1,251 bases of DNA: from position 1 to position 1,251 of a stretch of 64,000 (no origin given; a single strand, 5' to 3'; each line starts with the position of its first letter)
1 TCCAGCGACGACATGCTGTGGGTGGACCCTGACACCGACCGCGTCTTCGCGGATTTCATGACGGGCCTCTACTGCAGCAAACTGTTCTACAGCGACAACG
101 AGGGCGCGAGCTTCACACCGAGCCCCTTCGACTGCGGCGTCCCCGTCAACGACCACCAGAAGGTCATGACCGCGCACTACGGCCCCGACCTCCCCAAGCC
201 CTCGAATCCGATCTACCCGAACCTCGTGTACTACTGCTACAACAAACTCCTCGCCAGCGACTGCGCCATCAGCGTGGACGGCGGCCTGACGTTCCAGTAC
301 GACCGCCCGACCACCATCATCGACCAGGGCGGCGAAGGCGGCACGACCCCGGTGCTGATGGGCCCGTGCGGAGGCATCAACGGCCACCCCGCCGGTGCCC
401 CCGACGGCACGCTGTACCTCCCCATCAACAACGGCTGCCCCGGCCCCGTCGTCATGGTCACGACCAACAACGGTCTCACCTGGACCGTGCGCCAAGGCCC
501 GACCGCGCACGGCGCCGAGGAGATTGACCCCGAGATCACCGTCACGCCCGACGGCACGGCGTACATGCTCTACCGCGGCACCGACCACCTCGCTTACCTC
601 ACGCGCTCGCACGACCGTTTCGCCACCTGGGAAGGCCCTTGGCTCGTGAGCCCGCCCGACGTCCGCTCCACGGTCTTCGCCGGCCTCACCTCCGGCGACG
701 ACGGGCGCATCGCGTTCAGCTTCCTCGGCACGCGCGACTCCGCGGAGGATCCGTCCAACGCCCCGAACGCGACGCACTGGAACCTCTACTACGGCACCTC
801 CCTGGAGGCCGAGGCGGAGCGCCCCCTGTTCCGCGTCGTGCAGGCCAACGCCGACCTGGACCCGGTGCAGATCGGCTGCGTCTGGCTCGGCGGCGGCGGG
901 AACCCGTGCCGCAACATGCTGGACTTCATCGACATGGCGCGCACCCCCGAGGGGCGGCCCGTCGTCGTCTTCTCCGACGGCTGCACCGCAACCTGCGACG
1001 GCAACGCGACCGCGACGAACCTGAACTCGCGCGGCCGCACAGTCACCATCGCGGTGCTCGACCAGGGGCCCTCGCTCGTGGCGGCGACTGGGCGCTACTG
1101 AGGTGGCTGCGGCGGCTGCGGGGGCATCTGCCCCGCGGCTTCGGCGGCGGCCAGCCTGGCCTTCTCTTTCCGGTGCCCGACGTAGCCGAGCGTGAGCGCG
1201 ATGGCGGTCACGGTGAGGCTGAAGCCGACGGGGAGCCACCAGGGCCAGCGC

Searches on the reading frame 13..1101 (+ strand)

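Call 18: search_protein_families(library=pfam, proteins=[window:13-1101:+], max_evalue=0.001)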
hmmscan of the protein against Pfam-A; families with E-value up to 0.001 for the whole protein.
window:13-1101:+ (362 aa): 2 families
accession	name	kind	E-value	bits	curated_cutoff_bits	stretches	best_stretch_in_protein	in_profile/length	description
PF13088.12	BNR_2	-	3.4e-10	40.2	31.4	1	118-223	108-215/277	BNR repeat-like domain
PF02012.26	BNR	-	1.5e-05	24.7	27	0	149-158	2-11/12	BNR/Asp-box repeat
